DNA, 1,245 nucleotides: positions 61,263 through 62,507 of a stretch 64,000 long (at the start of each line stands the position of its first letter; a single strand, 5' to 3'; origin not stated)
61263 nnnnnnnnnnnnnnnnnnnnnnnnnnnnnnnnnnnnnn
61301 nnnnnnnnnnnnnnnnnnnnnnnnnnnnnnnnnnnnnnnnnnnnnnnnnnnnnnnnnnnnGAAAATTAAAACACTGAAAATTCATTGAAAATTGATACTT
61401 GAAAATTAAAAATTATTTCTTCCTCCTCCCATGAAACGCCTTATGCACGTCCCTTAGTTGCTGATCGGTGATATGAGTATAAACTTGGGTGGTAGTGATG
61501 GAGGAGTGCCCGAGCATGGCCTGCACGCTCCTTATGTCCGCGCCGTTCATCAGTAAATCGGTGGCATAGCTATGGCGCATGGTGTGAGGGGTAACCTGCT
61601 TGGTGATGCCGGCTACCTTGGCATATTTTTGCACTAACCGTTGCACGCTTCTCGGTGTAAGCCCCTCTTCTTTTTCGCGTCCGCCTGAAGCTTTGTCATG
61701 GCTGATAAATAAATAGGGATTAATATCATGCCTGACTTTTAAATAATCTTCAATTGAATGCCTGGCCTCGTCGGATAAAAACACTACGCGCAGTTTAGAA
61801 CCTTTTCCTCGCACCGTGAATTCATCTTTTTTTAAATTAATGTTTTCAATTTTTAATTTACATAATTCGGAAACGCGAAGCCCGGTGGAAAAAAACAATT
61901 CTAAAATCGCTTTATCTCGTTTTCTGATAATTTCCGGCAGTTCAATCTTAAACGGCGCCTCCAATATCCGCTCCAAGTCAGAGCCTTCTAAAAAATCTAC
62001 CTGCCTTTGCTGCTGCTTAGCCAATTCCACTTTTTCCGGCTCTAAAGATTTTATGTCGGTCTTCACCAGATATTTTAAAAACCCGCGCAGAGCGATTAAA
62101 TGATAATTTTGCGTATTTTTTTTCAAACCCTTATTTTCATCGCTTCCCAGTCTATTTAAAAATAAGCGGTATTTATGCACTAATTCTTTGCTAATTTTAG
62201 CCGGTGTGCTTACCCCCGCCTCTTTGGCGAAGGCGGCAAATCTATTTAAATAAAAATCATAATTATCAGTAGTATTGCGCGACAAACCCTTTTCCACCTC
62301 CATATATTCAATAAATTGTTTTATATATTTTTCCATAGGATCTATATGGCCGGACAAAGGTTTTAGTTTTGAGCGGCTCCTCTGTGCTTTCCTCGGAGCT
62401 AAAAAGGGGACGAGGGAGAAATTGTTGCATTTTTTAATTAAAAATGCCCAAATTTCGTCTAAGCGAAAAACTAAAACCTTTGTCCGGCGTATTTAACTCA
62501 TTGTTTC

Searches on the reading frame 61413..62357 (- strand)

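Call 31: search_protein_families(library=pfam, proteins=[window:61413-62357:-], max_evalue=0.01)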
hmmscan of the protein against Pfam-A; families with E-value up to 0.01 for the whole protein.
window:61413-62357:- (314 aa): 5 families
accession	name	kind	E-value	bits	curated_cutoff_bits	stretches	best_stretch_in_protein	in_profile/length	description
PF00589.27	Phage_integrase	-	3.6e-44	151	27.1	1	122-299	2-171/172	Phage integrase family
PF02899.23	Phage_int_SAM_1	-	6.1e-13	49.3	22.3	1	12-99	1-81/83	Phage integrase, N-terminal SAM-like domain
PF13102.12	Phage_int_SAM_5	-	6.7e-09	36.5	22.3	1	10-107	4-92/98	Phage integrase SAM-like domain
PF13495.12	Phage_int_SAM_4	-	1.9e-08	35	27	1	12-103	2-84/85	Phage integrase, N-terminal SAM-like domain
PF11917.13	DUF3435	-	0.0029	17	25.8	1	215-311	153-251/418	Protein of unknown function (DUF3435)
